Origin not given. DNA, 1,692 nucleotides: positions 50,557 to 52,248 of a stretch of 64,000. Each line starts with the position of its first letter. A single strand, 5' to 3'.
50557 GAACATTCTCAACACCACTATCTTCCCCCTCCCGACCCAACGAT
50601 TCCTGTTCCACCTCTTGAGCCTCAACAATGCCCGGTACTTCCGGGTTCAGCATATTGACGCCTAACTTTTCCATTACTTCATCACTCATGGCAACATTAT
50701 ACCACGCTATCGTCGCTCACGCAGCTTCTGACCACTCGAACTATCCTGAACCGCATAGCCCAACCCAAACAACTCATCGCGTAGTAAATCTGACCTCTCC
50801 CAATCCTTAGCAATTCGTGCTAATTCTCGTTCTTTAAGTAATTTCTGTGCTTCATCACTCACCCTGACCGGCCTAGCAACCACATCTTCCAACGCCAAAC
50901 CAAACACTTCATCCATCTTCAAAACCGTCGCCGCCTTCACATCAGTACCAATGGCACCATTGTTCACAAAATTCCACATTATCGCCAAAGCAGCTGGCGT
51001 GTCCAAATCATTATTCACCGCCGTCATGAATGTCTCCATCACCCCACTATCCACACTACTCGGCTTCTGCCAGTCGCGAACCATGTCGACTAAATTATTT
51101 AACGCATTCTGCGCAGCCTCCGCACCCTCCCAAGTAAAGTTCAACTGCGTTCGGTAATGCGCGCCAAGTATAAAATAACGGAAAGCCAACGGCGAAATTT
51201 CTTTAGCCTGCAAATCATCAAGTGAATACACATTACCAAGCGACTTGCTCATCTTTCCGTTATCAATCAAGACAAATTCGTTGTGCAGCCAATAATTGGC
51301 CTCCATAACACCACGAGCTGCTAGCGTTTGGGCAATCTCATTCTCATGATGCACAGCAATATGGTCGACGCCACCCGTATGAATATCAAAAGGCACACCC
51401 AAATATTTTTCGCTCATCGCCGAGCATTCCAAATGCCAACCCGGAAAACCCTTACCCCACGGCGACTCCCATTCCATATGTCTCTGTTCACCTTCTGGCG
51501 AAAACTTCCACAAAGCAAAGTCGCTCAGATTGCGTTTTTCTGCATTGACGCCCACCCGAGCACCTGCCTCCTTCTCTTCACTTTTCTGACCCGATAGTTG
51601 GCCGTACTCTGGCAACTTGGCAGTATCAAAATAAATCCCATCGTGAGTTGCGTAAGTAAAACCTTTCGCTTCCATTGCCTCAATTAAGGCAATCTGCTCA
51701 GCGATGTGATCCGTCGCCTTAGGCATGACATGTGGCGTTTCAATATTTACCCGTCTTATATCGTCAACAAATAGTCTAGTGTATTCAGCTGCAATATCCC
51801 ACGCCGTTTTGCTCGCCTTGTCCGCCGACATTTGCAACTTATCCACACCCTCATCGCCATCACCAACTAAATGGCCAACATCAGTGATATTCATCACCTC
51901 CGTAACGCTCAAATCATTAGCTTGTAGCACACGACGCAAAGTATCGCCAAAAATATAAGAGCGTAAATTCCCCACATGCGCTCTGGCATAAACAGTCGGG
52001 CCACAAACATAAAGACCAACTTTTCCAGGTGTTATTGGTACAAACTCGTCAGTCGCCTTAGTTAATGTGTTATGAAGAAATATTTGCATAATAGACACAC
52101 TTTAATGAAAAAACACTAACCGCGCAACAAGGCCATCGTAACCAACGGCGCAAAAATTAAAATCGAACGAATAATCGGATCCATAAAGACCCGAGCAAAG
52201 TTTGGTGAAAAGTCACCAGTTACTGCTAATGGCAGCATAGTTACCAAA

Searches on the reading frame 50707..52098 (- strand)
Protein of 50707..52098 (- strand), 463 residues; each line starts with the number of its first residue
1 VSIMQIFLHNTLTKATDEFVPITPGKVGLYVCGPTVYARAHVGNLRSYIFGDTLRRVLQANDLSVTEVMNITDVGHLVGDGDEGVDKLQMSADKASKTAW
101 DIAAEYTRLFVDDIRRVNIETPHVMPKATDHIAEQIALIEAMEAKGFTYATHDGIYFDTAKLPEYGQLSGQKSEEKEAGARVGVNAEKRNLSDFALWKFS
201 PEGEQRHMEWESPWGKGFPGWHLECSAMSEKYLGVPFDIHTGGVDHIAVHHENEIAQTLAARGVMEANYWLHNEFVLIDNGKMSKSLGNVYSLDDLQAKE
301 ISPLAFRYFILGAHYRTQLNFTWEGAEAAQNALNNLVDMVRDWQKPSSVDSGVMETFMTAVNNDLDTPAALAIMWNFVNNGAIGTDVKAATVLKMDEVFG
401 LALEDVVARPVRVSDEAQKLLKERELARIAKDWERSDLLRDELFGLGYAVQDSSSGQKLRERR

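Call 85: search_protein_families(library=pfam, proteins=[window:50707-52098:-], max_evalue=0.00001)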
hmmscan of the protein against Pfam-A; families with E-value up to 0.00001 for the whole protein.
window:50707-52098:- (463 aa): 3 families
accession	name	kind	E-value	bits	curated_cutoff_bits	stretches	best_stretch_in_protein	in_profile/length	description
PF01406.26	tRNA-synt_1e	-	4e-94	315.8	27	1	19-329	2-299/301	tRNA synthetases class I (C) catalytic domain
PF09334.17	tRNA-synt_1g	-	1.9e-10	40.5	20.1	0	247-332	292-377/391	tRNA synthetases class I (M)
PF23493.1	CysS_C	-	3.1e-08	34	23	1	414-460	5-51/51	Cysteinyl-tRNA ligase anticodon binding domain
